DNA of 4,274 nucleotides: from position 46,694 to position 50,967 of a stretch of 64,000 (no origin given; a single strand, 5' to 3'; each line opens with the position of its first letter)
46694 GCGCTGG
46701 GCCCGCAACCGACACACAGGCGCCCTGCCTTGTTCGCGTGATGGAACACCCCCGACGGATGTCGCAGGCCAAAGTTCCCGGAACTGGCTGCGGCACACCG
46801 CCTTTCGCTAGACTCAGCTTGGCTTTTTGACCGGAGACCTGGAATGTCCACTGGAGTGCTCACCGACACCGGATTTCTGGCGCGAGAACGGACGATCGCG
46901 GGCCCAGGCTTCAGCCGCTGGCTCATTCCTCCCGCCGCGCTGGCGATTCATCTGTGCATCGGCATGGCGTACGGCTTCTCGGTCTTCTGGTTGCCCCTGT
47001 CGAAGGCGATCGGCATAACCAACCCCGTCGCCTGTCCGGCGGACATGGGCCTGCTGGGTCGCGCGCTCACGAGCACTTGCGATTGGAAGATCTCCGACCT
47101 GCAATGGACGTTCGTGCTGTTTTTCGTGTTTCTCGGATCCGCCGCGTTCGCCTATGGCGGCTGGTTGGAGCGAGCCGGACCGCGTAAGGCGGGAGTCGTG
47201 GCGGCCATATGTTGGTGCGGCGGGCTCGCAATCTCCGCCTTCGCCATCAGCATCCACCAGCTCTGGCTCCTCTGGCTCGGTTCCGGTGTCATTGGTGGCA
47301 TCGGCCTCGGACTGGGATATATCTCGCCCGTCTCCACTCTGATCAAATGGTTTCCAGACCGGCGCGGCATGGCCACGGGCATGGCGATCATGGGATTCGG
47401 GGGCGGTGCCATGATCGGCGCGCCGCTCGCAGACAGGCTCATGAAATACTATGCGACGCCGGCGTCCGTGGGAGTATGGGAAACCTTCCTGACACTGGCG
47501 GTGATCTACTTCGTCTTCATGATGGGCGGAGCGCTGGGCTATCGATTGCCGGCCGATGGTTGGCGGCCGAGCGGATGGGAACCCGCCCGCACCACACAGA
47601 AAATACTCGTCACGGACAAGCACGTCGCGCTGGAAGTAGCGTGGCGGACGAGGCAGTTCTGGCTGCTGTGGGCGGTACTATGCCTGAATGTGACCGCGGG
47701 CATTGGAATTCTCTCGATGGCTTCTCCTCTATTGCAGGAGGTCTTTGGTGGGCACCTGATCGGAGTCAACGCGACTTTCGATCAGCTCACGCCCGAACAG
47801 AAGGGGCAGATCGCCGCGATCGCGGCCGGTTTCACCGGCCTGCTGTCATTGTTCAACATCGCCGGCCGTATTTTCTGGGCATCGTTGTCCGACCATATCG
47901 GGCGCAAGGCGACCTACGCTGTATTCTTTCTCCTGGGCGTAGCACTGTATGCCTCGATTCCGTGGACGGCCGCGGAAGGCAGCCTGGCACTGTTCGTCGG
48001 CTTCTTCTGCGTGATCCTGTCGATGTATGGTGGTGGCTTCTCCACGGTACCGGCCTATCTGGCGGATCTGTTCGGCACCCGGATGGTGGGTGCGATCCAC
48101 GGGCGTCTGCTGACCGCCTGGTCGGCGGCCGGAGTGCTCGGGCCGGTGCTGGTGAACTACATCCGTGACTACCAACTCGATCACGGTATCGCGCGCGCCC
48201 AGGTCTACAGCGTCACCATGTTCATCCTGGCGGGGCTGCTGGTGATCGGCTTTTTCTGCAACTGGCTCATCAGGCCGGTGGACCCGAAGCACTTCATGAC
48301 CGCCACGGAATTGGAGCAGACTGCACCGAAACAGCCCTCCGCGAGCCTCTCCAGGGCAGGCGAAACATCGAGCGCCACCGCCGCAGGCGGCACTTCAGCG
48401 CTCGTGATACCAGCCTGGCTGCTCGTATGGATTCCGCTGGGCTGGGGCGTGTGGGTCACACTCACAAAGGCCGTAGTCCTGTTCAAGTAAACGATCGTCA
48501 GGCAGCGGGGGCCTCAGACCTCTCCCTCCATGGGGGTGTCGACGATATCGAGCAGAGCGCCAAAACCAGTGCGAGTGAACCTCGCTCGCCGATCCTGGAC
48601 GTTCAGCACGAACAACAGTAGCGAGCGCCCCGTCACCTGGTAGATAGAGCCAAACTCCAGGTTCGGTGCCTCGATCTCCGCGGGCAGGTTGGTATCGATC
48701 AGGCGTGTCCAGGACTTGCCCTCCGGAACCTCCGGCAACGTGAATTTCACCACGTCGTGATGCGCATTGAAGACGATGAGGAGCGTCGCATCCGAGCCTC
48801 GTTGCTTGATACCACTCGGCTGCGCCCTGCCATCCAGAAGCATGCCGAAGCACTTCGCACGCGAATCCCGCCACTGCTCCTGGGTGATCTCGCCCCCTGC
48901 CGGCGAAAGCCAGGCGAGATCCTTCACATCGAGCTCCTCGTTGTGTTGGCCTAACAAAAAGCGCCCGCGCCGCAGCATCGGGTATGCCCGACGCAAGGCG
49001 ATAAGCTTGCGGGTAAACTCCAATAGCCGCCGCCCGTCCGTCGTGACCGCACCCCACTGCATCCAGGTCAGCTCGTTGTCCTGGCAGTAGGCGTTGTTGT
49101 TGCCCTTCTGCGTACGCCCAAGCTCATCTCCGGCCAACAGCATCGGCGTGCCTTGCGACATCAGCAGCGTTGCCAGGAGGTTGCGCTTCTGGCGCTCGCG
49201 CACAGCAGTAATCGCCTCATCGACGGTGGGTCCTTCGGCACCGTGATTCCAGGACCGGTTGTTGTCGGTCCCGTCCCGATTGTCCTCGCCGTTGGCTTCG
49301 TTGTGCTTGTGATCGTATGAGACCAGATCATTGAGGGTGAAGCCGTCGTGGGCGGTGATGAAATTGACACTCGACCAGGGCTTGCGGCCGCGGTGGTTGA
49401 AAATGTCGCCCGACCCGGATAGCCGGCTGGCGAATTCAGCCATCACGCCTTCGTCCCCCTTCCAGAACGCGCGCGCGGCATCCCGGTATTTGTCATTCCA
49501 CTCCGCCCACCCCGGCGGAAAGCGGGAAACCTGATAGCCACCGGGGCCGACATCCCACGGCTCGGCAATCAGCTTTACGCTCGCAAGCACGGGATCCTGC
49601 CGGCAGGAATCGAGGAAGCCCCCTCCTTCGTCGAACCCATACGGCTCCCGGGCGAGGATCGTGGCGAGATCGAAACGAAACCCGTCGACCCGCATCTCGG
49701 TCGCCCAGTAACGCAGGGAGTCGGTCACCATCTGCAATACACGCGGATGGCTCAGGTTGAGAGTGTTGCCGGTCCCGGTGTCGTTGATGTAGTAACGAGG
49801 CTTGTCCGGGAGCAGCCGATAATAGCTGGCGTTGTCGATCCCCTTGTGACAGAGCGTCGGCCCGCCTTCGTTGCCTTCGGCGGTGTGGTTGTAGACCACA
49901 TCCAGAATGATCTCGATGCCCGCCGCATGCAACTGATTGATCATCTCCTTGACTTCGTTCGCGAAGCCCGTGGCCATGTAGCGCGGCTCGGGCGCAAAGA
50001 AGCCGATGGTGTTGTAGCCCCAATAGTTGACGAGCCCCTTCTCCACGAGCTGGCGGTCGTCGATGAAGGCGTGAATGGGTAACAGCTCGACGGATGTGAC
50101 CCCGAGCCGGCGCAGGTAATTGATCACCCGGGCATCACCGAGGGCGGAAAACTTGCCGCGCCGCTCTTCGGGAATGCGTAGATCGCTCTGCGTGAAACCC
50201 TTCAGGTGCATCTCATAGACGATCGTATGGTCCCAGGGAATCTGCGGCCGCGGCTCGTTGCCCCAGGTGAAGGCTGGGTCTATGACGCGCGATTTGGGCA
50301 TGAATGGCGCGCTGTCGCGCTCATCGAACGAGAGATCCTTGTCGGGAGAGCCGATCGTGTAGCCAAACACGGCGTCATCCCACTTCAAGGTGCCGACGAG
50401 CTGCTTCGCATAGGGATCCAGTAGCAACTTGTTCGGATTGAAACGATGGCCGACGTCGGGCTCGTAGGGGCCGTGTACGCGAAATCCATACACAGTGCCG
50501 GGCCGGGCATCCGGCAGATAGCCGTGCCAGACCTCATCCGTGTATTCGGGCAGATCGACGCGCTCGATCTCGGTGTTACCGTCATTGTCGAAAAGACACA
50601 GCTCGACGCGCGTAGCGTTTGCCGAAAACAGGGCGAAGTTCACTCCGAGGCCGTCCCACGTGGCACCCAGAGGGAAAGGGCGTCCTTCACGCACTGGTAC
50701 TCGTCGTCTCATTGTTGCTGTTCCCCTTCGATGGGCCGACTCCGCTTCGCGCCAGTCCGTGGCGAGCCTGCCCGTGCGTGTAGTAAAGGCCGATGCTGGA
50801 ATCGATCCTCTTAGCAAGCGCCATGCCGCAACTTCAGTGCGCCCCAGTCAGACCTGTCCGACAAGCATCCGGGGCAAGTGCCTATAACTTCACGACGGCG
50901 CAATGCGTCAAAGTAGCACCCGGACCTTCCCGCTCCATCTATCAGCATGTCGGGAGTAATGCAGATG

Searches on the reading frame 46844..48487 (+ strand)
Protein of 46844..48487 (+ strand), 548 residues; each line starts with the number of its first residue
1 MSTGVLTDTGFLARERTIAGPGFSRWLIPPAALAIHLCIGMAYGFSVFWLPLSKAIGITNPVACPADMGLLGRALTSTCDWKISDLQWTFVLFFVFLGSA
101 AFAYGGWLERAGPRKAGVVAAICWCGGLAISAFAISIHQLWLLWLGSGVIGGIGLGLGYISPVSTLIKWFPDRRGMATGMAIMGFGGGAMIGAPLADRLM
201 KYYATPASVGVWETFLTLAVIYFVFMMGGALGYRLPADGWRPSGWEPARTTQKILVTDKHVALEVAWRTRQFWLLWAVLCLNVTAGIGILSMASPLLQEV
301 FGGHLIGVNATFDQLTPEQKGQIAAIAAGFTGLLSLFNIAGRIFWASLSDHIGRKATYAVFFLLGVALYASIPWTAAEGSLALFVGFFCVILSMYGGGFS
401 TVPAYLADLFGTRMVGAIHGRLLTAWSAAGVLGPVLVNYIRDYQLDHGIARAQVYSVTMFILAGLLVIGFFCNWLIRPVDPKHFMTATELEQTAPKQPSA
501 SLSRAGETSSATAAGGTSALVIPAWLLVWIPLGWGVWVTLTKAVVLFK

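Call 27: search_protein_families(library=pfam, proteins=[window:46844-48487:+], max_evalue=0.00001)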
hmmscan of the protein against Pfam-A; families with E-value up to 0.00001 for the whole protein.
window:46844-48487:+ (548 aa): 1 family
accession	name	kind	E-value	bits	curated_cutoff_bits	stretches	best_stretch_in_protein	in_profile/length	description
PF07690.21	MFS_1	-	2.4e-37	129.1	33.4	2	36-434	5-347/347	Major Facilitator Superfamily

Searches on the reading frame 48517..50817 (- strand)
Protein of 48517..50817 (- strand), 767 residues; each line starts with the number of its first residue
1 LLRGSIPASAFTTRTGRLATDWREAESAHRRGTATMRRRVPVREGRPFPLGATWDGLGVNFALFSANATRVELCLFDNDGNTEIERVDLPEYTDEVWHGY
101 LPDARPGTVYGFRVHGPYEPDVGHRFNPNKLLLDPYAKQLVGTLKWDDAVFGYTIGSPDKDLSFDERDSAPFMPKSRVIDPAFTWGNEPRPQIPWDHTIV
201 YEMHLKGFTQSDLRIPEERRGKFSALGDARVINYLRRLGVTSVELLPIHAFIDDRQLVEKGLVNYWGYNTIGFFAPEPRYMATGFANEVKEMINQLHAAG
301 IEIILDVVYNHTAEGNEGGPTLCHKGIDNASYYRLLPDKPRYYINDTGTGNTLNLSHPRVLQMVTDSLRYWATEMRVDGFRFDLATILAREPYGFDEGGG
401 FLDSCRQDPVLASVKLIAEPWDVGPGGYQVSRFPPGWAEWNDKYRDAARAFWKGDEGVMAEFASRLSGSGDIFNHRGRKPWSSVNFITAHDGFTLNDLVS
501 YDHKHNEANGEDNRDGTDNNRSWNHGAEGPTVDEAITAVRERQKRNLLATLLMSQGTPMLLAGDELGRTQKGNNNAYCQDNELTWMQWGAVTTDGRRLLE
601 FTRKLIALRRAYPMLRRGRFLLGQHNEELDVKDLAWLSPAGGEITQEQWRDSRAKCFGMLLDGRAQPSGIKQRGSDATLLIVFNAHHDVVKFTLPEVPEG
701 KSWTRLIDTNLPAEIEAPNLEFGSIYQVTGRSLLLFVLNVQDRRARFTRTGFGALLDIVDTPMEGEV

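Call 27: search_protein_families(library=pfam, proteins=[window:48517-50817:-], max_evalue=0.00001)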
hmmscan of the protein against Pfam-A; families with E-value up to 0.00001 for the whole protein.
window:48517-50817:- (767 aa): 3 families
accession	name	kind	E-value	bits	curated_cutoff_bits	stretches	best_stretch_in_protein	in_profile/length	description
PF02922.24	CBM_48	-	6.3e-21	74.9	22.4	1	49-137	1-83/83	Carbohydrate-binding module 48 (Isoamylase N-terminal domain)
PF00128.31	Alpha-amylase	-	2.6e-17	63.7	22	1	232-315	25-95/446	Alpha amylase, catalytic domain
PF21331.3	Isoamylase_C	-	5.1e-07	30.6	27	1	634-731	2-92/107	Isoamylase, C-terminal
